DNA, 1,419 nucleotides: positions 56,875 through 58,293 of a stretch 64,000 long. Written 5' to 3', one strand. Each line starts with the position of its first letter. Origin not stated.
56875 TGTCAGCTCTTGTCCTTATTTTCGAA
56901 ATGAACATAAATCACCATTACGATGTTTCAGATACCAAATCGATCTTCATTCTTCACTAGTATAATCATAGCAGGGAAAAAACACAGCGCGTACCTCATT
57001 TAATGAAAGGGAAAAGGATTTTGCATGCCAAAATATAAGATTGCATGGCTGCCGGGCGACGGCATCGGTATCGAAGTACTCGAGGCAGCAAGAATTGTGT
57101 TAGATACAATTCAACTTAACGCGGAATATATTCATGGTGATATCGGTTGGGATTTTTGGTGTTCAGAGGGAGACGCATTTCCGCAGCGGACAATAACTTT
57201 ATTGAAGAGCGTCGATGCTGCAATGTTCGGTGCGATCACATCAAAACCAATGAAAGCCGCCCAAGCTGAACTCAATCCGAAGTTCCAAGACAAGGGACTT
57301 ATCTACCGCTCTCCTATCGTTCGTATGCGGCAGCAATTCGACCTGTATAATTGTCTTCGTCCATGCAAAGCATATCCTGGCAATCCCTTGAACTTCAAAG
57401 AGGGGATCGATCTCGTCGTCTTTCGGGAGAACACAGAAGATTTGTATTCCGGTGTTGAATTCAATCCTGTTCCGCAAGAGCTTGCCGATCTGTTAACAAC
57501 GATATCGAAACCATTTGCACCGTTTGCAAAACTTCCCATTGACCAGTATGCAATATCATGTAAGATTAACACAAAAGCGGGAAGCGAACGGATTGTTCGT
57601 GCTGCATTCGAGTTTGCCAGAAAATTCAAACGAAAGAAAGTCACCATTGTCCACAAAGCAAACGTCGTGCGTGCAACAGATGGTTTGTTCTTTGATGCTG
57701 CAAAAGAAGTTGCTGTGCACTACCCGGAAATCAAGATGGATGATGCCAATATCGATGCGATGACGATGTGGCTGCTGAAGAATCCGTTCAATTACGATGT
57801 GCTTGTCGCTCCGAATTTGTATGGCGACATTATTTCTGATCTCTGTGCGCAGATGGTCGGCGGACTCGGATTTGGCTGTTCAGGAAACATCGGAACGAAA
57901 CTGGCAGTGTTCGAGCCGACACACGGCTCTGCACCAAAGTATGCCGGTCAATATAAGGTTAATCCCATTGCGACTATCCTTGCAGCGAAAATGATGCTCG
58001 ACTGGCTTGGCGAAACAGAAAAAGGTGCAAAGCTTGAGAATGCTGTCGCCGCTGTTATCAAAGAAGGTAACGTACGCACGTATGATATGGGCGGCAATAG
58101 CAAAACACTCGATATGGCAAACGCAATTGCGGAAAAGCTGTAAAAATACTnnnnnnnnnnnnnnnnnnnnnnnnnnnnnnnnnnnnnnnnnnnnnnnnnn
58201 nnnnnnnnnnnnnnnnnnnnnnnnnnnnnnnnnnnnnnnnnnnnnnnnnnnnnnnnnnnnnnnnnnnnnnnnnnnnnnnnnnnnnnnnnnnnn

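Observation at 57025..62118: Five-gene operon fusing 2-oxoacid chain-elongation enzymes (LeuB/LeuC/LeuD-like) with an HMG-CoA-lyase-family lyase and a family III CoA-transferase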

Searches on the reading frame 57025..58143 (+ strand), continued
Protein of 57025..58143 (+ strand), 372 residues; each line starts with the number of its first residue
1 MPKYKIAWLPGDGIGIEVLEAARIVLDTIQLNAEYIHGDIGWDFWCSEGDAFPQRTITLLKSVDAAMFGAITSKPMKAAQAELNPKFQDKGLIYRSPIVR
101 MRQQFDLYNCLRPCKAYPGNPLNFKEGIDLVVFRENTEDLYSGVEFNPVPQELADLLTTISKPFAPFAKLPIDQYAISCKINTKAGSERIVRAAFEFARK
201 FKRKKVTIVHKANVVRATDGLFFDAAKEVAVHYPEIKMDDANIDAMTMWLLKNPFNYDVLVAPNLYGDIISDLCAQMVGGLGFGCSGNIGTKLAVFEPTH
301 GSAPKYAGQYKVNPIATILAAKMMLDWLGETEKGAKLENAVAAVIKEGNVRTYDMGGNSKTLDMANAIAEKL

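Call 68: search_protein_families(library=ncbifam, max_evalue=1e-10, proteins=[L163:5083-6612:-, L163:4206-5090:-, L163:3014-4105:+, L163:2325-3095:+, L163:11299-12597:+, L163:12698-13759:+, L163:13731-15470:+, L108:2065-2658:-, L108:863-1963:-])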
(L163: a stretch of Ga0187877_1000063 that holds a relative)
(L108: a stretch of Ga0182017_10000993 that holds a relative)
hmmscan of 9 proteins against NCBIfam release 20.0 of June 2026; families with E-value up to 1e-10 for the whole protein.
L163:5083-6612:- (509 aa): 39 families (the best 25 are shown)
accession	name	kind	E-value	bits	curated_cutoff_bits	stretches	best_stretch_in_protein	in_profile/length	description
NF050084.1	pip_6_carb_DH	equivalog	8.4e-230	763.6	730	1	36-505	2-474/475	L-piperidine-6-carboxylate dehydrogenase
NF042993.1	AlphKGSA_gudD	equivalog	3.3e-90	303.1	770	1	23-490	11-479/481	alpha-ketoglutaric semialdehyde dehydrogenase GucD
NF052305.1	DioxValDhHalo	equivalog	1.3e-88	298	750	1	24-489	13-479/483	2,5-dioxovalerate dehydrogenase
TIGR01804.1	BADH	equivalog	4.4e-86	289.2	668.6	1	23-484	5-464/467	betaine-aldehyde dehydrogenase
TIGR01780.1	SSADH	subfamily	4.8e-82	276.2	646.35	1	36-484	2-445/448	succinate-semialdehyde dehydrogenase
NF007497.0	PRK10090.1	equivalog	1.6e-81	274.5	500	1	33-487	24-473/480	aldehyde dehydrogenase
NF009725.0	PRK13252.1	equivalog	5.8e-81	272.4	593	1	28-492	19-480/488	betaine-aldehyde dehydrogenase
NF010000.0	PRK13473.1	subfamily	8.3e-81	272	615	1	27-484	13-465/475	aminobutyraldehyde dehydrogenase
NF006916.0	PRK09407.1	equivalog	7.1e-80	269.1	521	1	30-492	33-493/526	succinic semialdehyde dehydrogenase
TIGR02299.1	HpaE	equivalog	4.5e-79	266.3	638.35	1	26-492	11-477/488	5-carboxymethyl-2-hydroxymuconate semialdehyde dehydrogenase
NF040648.1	lactal_redase_Meth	equivalog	8.3e-78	262.4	650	1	31-475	11-446/463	lactaldehyde dehydrogenase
NF008415.0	PRK11241.1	equivalog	4e-72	243.5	828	1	23-481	18-470/482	NADP-dependent succinate-semialdehyde dehydrogenase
NF002852.0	PRK03137.1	subfamily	4.6e-72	243.4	648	1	31-489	50-510/514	L-glutamate gamma-semialdehyde dehydrogenase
NF006992.0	PRK09457.1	subfamily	1e-69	235.5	514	1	27-475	11-454/487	succinylglutamate-semialdehyde dehydrogenase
NF040792.1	glyc_ald_dh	equivalog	1.6e-66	225.3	760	1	24-494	9-476/488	D-glyceraldehyde dehydrogenase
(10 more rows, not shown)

L163:4206-5090:- (294 aa): 2 families
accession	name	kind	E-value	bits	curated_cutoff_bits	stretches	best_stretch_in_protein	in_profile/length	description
TIGR00950.1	2A78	equivalog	4.1e-26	92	230.2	1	23-289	1-264/264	carboxylate/amino acid/amine transporter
NF050091.1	ArAmAcExpYddG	equivalog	1.1e-16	61.2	300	1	16-292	10-283/285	aromatic amino acid exporter YddG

L163:3014-4105:+ (363 aa): 5 families
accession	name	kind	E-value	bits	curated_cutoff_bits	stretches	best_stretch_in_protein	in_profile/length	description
NF042970.1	AcrlCoAredClosAcrA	equivalog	6.8e-51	173.4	600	1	138-359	148-359/360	acryloyl-CoA reductase electron transfer subunit beta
NF008884.0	PRK11916.1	equivalog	6.2e-36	124.3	528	1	254-357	206-310/312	electron transfer flavoprotein subunit alpha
NF038209.1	mft_etfA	equivalog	4.7e-35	121.4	240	1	58-355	26-300/303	mycofactocin-associated electron transfer flavoprotein alpha subunit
NF002889.0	PRK03363.1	equivalog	8.4e-33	114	549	1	259-357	212-311/313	electron transfer flavoprotein subunit alpha/FixB family protein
NF051845.1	EtFlavAlphaProt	equivalog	5.4e-28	98.1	600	1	258-362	300-404/406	electron transfer flavoprotein subunit alpha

L163:2325-3095:+ (256 aa): 5 families
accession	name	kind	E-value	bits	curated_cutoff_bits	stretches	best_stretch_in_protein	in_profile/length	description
NF040731.1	flavo_sub_EftB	exception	1.9e-40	138.9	445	1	2-249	1-253/260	electron transfer flavoprotein subunit beta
NF042971.1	AcrlCoAredClosAcrB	equivalog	2.7e-33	115.1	475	1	1-202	1-205/266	acryloyl-CoA reductase electron transfer subunit gamma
NF008998.0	PRK12342.1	equivalog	2.3e-29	102.5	338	1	1-249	1-248/254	electron transfer flavoprotein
NF002888.0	PRK03359.1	subfamily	1.9e-26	93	219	1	1-244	1-247/256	putative electron transfer flavoprotein FixA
TIGR04503.1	mft_etfB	hypoth_equivalog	4.8e-18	65.5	200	1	3-213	1-224/290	mycofactocin-associated electron transfer flavoprotein beta subunit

L163:11299-12597:+ (432 aa): 1 family
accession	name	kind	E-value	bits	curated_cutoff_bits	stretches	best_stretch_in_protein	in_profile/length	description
NF011933.0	PRK15404.1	subfamily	3.4e-34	118.5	477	1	43-348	24-324/370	high-affinity branched-chain amino acid ABC transporter substrate-binding protein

L163:12698-13759:+ (353 aa): 3 families
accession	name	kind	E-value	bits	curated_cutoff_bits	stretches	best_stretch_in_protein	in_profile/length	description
NF008011.0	PRK10740.1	equivalog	3.1e-60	204.4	379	1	49-346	12-302/308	high-affinity branched-chain amino acid ABC transporter permease LivH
TIGR03409.1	urea_trans_UrtB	equivalog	5.5e-39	134.6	250.3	1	48-346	3-288/291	urea ABC transporter permease subunit UrtB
TIGR03622.1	urea_t_UrtB_arc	equivalog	1.3e-17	64.1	374.25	1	60-345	15-278/284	urea ABC transporter, permease protein UrtB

L163:13731-15470:+ (579 aa): 4 families
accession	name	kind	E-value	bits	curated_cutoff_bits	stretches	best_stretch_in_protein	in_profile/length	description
NF008450.0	PRK11301.1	subfamily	1.5e-75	255.2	366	2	213-402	55-237/418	high-affinity branched-chain amino acid ABC transporter permease LivM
TIGR03727.1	urea_t_UrtC_arc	equivalog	2e-26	92.8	575.55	1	244-566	26-356/369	urea ABC transporter, permease protein UrtC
TIGR03408.1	urea_trans_UrtC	equivalog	1e-21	78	296.2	1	326-548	87-311/313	urea ABC transporter permease subunit UrtC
TIGR03409.1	urea_trans_UrtB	equivalog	4.4e-19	69.2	250.3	1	277-551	12-289/291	urea ABC transporter permease subunit UrtB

L108:2065-2658:- (197 aa): 38 families (the best 25 are shown)
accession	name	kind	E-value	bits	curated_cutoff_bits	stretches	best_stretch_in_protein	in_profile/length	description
TIGR02985.1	Sig70_bacteroi1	subfamily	1.1e-46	159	126.4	1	37-194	2-162/162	RNA polymerase sigma-70 factor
TIGR02937.1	sigma70-ECF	superfamily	5.3e-26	91.2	42.9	1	37-194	2-165/165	sigma-70 family RNA polymerase sigma factor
NF009166.1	PRK12513.1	equivalog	9.4e-24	84.2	206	1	21-195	7-187/193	RNA polymerase sigma factor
NF058625.1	sigma_PG0214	equivalog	4.3e-23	81.9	130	1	36-194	4-161/170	GFO_1088 family ECF-type sigma factor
NF008888.0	PRK11922.1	equivalog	2.5e-20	73.1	204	1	12-195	6-197/231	RNA polymerase sigma factor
NF007216.0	PRK09638.1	equivalog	2.6e-20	72.9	194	1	21-195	3-175/180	RNA polymerase sigma factor SigY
TIGR02983.1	SigE-fam_strep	subfamily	2.9e-20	72.8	141.55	1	34-194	4-158/162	SigE family RNA polymerase sigma factor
NF009171.0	PRK12518.1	equivalog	4.5e-19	69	208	1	17-194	8-184/191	RNA polymerase sigma factor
NF004113.0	PRK05602.1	equivalog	5.7e-19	68.6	208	1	12-195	21-202/211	RNA polymerase sigma factor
NF009172.0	PRK12519.1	subfamily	1.9e-18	66.7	222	1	14-195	7-190/194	RNA polymerase sigma factor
NF009179.0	PRK12527.1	equivalog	1.4e-17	64.2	162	1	44-194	3-153/159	RNA polymerase sigma factor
NF009168.0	PRK12515.1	subfamily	1.6e-15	57.1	236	1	22-195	8-180/189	RNA polymerase sigma factor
NF009190.0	PRK12538.1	equivalog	1.7e-15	57.3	303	1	11-194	38-219/233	RNA polymerase sigma factor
NF007220.0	PRK09639.1-5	equivalog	2.7e-15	56.6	260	1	37-194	4-164/181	RNA polymerase sigma factor SigX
TIGR02939.1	RpoE_Sigma70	equivalog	7.7e-15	55.4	236.15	1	21-191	5-183/190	RNA polymerase sigma factor RpoE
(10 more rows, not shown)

L108:863-1963:- (366 aa): 1 family
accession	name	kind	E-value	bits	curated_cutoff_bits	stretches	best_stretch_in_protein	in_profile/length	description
NF007296.1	PRK09774.1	equivalog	5.1e-13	48.8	385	1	148-343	101-292/313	ferric citrate uptake sigma factor regulator FecR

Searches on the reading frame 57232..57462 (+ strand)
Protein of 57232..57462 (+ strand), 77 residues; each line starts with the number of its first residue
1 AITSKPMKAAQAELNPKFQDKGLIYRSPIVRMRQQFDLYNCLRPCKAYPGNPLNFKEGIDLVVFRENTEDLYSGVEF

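Call 83: search_solved_structures(query=window:57232-57462:+, max_evalue=0.001, show_alignments=5)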
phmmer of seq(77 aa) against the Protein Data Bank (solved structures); distinct sequences matched with E-value up to 0.001: 38.
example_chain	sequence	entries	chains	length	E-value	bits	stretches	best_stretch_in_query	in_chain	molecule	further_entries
1grp_A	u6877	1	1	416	8.7e-12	48.3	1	25-77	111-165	ISOCITRATE DEHYDROGENASE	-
2d4v_A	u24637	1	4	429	1.8e-11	47.3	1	25-77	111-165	isocitrate dehydrogenase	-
1gro_A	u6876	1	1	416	2.7e-11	46.7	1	25-77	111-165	ISOCITRATE DEHYDROGENASE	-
4ajb_A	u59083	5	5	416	3.2e-11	46.5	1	25-77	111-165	NADP ISOCITRATE DEHYDROGENASE | ISOCITRATE DEHYDROGENASE [NADP]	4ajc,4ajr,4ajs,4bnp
1bl5_A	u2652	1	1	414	3.9e-11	46.2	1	25-77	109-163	ISOCITRATE DEHYDROGENASE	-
4p69_C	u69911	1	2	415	3.9e-11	46.2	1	25-77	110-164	Isocitrate dehydrogenase [NADP]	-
1cw7_A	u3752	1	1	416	3.9e-11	46.2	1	25-77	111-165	ISOCITRATE DEHYDROGENASE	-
1ai2_A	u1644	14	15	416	3.9e-11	46.2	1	25-77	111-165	ISOCITRATE DEHYDROGENASE | Isocitrate dehydrogenase [NADP] | NADP ISOCITRATE DEHYDROGENASE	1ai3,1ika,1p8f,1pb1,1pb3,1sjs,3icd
1iso_A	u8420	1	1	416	4e-11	46.2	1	25-77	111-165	ISOCITRATE DEHYDROGENASE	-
1cw1_A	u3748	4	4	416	4.1e-11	46.1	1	25-77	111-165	ISOCITRATE DEHYDROGENASE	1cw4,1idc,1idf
1hj6_A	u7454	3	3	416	9.5e-11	45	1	27-77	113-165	ISOCITRATE DEHYDROGENASE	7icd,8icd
6icd_A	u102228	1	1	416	9.7e-11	44.9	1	27-77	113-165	ISOCITRATE DEHYDROGENASE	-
1hqs_A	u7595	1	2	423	1e-10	44.9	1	25-77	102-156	ISOCITRATE DEHYDROGENASE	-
1idd_A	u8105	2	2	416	1.5e-10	44.4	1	25-77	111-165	ISOCITRATE DEHYDROGENASE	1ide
5m2e_A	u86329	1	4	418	4.8e-10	42.7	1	25-77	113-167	Isocitrate dehydrogenase [NADP]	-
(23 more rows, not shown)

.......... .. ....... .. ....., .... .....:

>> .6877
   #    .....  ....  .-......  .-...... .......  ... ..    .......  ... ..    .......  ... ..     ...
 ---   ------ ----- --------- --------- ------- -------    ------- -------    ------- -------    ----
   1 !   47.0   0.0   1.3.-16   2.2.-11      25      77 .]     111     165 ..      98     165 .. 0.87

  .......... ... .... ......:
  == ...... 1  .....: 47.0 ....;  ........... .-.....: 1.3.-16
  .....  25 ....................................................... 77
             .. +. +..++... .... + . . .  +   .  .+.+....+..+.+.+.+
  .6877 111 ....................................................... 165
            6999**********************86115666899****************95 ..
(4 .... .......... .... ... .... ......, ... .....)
